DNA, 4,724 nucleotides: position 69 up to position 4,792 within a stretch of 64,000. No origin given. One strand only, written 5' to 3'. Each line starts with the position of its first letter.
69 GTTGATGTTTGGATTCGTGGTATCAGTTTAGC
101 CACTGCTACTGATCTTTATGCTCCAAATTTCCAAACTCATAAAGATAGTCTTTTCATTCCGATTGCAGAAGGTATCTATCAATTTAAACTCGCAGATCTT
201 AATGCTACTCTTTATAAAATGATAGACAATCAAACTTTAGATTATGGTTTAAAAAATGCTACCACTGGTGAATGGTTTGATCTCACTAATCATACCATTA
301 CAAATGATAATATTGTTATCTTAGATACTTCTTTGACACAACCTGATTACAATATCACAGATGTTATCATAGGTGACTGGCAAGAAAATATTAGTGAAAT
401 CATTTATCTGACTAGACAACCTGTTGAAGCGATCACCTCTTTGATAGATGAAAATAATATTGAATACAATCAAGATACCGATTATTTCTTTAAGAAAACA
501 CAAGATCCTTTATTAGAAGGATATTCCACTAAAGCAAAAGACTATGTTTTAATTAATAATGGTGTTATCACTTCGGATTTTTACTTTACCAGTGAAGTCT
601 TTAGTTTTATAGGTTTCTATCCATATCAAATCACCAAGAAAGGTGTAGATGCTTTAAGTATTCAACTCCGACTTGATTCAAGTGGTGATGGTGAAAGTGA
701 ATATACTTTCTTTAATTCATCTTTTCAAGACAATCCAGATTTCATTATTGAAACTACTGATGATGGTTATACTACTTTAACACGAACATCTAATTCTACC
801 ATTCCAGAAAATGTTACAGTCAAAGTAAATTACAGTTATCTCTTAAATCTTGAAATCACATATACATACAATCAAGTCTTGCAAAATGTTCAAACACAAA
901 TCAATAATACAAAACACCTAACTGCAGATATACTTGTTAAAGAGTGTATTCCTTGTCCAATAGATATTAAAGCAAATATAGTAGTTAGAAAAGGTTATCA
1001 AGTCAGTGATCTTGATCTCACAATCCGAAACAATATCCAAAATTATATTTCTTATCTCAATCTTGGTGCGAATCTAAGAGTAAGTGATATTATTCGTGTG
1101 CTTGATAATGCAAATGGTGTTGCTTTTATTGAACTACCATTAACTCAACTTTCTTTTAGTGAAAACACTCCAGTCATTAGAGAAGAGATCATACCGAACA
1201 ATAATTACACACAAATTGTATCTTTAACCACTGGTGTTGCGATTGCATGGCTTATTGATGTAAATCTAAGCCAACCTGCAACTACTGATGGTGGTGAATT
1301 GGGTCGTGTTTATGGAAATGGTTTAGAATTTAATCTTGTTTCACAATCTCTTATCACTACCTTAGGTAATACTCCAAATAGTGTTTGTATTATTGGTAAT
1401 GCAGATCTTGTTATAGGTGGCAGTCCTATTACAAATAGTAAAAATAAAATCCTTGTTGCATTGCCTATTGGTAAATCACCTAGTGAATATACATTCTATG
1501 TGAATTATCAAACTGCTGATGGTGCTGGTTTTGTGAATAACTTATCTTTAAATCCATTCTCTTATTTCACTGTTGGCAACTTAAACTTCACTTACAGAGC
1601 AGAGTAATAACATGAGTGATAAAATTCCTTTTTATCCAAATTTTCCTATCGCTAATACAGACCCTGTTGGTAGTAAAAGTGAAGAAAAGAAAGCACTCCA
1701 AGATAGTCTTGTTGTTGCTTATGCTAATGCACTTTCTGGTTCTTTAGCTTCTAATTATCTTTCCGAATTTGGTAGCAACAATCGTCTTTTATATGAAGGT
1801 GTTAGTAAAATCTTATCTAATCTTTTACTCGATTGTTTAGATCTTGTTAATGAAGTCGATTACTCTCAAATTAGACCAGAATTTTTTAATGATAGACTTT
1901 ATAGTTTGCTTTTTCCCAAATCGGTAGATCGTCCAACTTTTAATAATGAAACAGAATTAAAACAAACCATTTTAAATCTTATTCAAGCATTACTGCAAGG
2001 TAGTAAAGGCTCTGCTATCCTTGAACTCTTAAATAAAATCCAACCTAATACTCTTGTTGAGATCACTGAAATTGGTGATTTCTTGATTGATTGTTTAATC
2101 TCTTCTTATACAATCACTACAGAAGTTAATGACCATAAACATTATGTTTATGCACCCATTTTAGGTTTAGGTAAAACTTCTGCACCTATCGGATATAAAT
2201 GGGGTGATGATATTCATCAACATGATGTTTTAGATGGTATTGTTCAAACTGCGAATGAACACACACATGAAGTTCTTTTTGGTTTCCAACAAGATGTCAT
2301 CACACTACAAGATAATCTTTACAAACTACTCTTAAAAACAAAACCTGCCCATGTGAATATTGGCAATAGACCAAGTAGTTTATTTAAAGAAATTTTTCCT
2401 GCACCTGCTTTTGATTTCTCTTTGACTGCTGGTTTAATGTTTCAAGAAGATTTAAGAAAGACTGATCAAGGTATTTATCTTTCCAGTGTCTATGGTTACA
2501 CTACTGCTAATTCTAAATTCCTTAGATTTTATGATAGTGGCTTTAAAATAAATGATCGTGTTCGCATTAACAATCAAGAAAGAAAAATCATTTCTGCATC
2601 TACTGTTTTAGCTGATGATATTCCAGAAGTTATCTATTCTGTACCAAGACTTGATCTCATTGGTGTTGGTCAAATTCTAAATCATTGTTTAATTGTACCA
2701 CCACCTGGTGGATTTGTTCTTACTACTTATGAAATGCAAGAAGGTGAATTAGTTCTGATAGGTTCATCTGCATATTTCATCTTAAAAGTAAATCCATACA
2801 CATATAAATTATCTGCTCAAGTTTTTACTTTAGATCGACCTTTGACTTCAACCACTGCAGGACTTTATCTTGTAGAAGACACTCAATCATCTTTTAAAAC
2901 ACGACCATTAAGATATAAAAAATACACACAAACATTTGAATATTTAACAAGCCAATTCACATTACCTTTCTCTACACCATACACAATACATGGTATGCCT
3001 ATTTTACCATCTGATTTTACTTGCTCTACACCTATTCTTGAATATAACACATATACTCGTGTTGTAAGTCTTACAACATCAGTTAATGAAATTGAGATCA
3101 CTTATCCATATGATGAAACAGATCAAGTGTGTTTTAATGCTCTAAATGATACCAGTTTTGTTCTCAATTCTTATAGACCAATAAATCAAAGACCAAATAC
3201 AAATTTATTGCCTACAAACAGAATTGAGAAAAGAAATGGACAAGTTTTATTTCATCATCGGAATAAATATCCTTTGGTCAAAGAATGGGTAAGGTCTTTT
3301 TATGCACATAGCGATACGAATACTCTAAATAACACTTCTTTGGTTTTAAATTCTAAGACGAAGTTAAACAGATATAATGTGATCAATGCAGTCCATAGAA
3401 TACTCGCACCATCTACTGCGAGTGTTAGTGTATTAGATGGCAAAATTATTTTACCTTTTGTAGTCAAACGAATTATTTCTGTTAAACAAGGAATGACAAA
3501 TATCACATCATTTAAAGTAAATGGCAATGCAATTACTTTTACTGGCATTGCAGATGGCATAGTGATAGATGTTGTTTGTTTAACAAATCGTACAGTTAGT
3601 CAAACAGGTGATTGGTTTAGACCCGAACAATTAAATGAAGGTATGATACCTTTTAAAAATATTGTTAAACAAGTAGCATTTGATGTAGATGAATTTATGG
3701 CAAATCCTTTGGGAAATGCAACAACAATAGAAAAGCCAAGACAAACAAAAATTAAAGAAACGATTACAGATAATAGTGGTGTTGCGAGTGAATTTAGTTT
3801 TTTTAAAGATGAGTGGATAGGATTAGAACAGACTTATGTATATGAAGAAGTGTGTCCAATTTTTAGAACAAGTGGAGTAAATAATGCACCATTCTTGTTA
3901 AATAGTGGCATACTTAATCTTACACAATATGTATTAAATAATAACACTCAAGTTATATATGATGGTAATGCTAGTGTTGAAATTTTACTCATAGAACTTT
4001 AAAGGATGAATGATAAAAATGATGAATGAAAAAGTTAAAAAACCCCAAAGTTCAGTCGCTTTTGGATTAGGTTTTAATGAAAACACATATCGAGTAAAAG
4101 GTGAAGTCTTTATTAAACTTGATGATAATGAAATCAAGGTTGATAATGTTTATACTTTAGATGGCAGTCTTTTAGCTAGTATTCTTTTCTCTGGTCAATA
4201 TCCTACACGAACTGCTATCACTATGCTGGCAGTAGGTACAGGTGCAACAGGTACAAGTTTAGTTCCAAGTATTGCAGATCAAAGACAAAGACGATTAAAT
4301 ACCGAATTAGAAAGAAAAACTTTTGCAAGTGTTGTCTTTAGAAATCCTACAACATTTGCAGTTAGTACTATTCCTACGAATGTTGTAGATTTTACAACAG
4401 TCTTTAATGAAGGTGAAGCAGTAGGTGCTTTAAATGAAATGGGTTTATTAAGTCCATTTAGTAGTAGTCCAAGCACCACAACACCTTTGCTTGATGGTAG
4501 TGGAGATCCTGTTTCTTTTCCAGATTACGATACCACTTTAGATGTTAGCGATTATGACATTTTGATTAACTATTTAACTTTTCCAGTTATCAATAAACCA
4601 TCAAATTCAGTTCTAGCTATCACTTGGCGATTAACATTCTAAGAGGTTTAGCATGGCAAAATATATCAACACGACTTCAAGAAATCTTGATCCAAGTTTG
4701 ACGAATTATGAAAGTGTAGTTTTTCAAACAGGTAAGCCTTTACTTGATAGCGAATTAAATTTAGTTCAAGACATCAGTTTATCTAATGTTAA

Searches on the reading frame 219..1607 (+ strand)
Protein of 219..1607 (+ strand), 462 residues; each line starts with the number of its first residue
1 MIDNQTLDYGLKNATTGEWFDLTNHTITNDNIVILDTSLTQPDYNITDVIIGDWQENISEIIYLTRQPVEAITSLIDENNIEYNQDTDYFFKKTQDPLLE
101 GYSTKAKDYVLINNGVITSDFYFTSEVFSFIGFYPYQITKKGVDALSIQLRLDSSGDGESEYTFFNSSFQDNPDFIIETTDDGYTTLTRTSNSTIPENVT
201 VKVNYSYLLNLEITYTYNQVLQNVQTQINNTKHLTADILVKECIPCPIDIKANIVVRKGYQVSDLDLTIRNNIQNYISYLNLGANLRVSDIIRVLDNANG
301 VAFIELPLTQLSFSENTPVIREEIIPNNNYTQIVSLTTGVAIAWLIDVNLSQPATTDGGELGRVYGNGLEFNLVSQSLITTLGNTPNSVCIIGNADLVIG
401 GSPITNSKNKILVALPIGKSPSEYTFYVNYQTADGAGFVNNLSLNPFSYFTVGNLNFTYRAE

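Call 10: search_protein_families(library=phrogs, proteins=[window:219-1607:+], max_evalue=0.001)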
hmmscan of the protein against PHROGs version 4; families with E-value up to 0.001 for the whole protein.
window:219-1607:+ (462 aa): 2 families
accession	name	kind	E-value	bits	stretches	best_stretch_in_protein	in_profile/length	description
phrog_6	-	tail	7.1e-06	25.9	1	189-324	277-388/548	baseplate wedge subunit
phrog_1608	-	tail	0.00014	22.3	1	218-307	72-167/192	tail protein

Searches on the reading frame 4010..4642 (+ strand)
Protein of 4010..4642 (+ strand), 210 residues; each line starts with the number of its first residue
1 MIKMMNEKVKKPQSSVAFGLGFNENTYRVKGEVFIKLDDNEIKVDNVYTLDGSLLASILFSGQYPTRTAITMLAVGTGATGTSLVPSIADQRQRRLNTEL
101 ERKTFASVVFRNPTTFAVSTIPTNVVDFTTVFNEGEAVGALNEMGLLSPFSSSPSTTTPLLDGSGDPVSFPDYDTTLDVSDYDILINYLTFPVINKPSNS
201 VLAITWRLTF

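Call 10: search_protein_families(library=phrogs, proteins=[window:4010-4642:+], max_evalue=0.001)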
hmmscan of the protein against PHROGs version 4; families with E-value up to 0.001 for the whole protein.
window:4010-4642:+ (210 aa): 1 family
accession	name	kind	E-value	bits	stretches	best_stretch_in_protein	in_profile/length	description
phrog_5417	-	unknown function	8.3e-15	55.9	1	27-210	13-156/156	-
